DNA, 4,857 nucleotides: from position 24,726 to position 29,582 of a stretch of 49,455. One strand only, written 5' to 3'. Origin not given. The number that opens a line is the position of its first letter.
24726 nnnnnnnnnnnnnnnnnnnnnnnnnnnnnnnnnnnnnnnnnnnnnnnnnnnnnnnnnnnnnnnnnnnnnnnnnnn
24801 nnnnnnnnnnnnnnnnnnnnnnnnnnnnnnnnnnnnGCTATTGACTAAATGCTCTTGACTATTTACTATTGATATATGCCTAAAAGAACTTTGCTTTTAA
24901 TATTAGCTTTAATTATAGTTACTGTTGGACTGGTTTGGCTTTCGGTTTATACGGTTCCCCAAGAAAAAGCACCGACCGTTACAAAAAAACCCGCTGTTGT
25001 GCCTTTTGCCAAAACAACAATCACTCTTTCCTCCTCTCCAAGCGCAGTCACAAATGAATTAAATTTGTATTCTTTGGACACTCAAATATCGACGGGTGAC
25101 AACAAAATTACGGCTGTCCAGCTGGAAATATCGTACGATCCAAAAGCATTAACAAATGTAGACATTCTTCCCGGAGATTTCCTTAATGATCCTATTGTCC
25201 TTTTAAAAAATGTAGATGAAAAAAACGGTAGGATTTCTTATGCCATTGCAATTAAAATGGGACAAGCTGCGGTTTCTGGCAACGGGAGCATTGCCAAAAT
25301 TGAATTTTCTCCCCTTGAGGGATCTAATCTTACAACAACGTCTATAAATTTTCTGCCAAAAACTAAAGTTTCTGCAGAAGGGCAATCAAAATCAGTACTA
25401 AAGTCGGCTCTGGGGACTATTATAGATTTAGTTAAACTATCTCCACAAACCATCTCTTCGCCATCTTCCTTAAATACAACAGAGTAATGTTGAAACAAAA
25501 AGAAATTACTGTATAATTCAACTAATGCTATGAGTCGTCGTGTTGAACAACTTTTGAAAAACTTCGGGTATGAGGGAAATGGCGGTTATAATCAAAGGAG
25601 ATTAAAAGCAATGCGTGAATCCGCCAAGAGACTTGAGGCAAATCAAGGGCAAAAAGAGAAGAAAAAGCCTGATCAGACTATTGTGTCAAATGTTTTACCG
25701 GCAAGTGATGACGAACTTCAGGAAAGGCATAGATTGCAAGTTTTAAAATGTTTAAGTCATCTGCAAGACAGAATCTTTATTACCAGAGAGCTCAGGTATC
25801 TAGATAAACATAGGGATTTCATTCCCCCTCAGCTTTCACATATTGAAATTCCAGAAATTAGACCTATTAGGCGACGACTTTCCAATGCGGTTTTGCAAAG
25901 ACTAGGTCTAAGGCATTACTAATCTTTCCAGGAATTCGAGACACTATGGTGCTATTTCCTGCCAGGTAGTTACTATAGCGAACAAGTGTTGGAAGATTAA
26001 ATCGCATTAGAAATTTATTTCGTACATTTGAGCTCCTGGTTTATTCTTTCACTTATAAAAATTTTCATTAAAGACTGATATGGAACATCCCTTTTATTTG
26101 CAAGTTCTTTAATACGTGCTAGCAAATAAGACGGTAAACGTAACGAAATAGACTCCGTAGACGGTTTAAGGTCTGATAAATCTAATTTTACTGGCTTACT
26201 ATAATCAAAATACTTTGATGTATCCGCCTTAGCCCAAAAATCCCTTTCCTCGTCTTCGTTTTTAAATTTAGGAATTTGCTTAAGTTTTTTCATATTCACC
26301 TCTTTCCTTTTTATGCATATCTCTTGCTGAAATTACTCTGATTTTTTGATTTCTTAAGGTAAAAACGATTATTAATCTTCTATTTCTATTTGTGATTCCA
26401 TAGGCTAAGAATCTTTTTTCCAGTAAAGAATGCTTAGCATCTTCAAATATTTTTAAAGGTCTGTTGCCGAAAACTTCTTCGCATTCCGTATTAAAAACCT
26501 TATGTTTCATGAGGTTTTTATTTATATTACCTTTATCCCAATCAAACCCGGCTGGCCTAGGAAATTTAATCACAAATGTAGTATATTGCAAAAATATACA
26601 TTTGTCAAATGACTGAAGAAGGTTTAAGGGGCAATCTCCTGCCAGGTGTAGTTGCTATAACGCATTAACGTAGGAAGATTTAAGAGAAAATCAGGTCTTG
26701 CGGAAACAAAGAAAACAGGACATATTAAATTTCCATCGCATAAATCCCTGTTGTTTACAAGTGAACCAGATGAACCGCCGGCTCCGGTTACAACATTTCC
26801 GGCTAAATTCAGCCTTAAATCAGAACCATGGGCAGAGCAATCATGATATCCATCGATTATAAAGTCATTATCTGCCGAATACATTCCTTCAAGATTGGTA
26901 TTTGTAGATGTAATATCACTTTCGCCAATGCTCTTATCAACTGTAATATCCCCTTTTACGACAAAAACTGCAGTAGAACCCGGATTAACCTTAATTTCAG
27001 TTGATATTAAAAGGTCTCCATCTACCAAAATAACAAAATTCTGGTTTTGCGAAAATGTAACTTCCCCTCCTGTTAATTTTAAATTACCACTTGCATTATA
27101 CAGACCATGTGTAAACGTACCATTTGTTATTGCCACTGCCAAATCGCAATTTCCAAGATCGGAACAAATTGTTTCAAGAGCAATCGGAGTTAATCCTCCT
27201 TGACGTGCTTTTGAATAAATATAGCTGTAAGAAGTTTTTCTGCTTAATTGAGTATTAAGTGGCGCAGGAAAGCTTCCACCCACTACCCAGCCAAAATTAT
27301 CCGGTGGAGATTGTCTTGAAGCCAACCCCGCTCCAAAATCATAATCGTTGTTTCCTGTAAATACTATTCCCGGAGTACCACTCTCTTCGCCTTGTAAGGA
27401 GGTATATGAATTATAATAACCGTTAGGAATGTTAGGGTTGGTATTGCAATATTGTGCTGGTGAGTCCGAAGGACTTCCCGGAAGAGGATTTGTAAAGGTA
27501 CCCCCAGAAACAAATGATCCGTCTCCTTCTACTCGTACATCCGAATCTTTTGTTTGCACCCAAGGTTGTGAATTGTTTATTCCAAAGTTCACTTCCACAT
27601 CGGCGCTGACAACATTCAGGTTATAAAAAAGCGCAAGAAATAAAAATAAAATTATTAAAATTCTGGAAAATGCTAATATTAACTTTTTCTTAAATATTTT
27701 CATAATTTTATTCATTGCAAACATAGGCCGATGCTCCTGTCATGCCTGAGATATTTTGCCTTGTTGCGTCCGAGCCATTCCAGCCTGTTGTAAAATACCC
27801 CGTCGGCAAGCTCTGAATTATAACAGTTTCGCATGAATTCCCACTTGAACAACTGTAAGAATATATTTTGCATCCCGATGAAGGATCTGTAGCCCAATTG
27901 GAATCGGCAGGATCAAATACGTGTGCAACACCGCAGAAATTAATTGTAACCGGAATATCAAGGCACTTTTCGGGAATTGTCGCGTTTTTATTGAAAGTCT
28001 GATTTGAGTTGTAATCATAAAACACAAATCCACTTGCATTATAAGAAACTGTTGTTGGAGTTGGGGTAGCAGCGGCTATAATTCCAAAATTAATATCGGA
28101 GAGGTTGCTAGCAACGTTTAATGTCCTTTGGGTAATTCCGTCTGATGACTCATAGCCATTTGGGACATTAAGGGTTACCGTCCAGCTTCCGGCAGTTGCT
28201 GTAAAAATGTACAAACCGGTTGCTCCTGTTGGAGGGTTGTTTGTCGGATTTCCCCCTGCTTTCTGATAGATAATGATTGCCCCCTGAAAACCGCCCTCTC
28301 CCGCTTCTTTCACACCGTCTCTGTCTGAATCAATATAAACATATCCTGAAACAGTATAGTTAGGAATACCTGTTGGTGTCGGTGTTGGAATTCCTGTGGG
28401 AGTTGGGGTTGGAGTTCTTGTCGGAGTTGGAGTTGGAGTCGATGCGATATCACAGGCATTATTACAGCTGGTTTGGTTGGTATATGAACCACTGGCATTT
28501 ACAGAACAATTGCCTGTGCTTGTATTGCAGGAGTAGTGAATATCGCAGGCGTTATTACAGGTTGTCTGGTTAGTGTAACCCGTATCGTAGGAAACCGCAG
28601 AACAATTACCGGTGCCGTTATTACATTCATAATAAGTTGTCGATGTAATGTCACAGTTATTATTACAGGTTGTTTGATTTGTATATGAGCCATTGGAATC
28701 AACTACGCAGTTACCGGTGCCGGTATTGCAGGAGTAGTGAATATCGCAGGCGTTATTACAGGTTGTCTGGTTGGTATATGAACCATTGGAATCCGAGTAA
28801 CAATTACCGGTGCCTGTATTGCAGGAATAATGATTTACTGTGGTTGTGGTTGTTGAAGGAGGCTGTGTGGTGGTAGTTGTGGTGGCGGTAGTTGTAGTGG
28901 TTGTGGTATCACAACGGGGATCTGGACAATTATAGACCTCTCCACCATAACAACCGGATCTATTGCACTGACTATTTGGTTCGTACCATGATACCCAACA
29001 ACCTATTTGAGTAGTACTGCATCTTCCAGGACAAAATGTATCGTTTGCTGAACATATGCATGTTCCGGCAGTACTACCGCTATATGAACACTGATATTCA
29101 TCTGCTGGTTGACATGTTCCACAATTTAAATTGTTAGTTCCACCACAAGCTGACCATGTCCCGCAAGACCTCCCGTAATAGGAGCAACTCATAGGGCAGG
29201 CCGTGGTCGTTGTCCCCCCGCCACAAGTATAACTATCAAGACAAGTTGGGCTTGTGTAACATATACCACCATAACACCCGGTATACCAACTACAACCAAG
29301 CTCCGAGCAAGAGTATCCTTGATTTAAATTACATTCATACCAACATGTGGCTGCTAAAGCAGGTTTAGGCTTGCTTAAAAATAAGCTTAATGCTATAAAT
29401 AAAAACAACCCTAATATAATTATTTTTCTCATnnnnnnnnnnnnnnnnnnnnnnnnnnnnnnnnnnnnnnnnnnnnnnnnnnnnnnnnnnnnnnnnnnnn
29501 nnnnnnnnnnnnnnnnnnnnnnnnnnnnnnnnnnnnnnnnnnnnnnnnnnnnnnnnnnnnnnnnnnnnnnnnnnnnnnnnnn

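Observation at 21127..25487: Compact cohesin-dockerin locus without any glycoside hydrolase: two dockerin-tailed modular proteins followed by a membrane-anchored cohesin-like protein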

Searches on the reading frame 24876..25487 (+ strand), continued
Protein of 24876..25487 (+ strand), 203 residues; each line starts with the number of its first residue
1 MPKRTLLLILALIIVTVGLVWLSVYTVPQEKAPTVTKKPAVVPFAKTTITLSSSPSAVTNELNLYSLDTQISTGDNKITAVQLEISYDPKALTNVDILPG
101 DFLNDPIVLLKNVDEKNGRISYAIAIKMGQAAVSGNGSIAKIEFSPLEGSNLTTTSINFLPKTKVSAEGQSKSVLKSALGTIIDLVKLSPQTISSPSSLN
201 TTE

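Call 60: find_encoding_contigs(protein=window:24876-25487:+, flank=6000, max_places=4)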
Protein window:24876-25487:+ (203 aa): 1 contig read that carries it; 1 place shown.
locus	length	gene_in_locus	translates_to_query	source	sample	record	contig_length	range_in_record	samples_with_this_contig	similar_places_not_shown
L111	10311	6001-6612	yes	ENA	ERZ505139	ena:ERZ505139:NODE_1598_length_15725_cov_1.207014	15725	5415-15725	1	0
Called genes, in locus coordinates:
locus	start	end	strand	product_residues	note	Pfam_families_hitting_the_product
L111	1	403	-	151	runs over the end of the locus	PF00889:EF_TS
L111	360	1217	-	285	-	PF00318:Ribosomal_S2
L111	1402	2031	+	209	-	-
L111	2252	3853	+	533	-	-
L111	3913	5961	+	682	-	PF17210:SdrD_B (weak)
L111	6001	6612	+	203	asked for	PF00963:Cohesin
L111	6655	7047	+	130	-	-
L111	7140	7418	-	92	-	PF12441:CopG_antitoxin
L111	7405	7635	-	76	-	PF04365:BrnT_toxin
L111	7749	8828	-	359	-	PF23981:DUF7305 (faint)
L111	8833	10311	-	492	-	?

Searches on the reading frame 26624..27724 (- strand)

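Call 3: search_protein_families(library=pfam, proteins=[window:26624-27724:-], max_evalue=1)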
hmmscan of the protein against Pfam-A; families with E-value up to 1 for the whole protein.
window:26624-27724:- (366 aa): 2 families
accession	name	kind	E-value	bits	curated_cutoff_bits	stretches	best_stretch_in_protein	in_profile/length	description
PF23981.1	DUF7305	-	1.6e-05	25.3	27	1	200-267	40-112/185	Domain of unknown function (DUF7305)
PF11999.13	Ice_binding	-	0.018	15.2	28.7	1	197-246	91-144/208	Ice-binding-like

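Call 4: search_protein_families(library=ncbifam, proteins=[window:26624-27724:-], max_evalue=1)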
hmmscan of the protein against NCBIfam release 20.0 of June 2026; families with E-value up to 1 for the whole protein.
window:26624-27724:- (366 aa): 0 families

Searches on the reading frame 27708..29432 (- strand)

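Call 3: search_protein_families(library=pfam, proteins=[window:27708-29432:-], max_evalue=1)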
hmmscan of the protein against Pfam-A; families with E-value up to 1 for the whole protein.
window:27708-29432:- (574 aa): 1 family
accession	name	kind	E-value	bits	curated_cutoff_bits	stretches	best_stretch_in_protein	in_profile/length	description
PF17210.9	SdrD_B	-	9.5e-09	35.9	29.7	1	362-432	4-75/112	SdrD B-like domain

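Call 4: search_protein_families(library=ncbifam, proteins=[window:27708-29432:-], max_evalue=1)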
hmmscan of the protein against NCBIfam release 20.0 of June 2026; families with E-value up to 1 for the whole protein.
window:27708-29432:- (574 aa): 0 families
